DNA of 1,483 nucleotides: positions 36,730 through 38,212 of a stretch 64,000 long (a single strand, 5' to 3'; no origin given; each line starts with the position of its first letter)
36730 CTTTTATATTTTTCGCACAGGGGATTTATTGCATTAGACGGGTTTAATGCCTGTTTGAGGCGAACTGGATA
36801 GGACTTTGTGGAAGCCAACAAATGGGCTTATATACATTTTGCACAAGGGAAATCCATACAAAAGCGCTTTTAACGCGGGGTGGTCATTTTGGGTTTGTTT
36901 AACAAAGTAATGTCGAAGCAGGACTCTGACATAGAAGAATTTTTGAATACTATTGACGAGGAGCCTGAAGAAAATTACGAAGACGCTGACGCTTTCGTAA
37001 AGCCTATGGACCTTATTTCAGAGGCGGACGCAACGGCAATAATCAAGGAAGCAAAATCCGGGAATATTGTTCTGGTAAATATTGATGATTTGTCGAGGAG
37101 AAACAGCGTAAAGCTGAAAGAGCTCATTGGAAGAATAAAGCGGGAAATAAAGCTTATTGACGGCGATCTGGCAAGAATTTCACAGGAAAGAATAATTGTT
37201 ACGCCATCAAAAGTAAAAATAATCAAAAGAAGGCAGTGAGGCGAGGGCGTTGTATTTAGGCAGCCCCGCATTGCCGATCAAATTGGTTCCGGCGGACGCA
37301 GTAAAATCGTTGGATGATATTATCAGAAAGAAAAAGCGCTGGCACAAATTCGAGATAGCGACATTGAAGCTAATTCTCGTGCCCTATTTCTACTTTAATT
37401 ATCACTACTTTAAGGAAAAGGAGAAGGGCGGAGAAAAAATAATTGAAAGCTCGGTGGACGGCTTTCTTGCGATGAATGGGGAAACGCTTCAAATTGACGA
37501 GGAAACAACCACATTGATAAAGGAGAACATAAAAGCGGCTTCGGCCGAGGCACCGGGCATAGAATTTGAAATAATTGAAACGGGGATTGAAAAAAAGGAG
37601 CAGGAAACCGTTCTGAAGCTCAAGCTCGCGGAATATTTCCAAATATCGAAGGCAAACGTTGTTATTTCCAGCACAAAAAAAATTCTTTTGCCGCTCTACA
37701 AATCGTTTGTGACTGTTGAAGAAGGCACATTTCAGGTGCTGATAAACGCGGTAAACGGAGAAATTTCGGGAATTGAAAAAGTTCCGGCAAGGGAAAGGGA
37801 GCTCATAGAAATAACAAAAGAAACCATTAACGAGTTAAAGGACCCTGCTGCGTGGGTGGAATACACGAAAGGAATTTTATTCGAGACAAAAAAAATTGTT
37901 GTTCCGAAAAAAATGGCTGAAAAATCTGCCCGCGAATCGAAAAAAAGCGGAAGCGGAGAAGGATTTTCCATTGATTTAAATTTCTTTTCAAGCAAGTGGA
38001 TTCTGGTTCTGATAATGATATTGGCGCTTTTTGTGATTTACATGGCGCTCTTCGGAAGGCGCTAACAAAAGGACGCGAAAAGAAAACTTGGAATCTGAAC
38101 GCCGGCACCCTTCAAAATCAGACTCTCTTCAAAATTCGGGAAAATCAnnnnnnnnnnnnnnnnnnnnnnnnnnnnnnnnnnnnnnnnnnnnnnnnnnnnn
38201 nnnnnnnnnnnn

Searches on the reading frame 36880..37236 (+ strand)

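Call 27: search_protein_families(library=ncbifam, proteins=[window:36880-37236:+], max_evalue=1)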
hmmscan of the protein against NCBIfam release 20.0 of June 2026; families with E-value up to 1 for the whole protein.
window:36880-37236:+ (119 aa): 1 family
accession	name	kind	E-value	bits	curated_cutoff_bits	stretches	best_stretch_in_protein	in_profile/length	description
NF003229.0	PRK04195.1-5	equivalog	0.0035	16.1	280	1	9-57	254-303/413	replication factor C large subunit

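Call 87: search_protein_families(library=pfam, proteins=[window:36880-37236:+], max_evalue=0.01)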
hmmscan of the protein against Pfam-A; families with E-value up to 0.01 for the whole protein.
window:36880-37236:+ (119 aa): 1 family
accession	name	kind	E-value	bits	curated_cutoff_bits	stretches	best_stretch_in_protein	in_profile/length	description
PF04472.17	SepF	-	4.1e-11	43.4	27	1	41-114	2-72/72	Cell division protein SepF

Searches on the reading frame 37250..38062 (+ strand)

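Call 27: search_protein_families(library=ncbifam, proteins=[window:37250-38062:+], max_evalue=1)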
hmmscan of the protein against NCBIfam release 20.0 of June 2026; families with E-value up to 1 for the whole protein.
window:37250-38062:+ (271 aa): 2 families
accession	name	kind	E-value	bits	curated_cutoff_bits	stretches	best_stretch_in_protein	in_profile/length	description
NF058643.1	TranRegCurRPseudo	equivalog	0.056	13.1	300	1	49-86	44-80/193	TetR family transcriptional repressor CurR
NF051457.1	acryl_TF_AcuR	equivalog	0.071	12.4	247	1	39-86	44-89/204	acrylate utilization transcriptional regulator AcuR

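Call 87: search_protein_families(library=pfam, proteins=[window:37250-38062:+], max_evalue=0.01)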
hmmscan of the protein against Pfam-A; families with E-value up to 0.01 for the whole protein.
window:37250-38062:+ (271 aa): 0 families
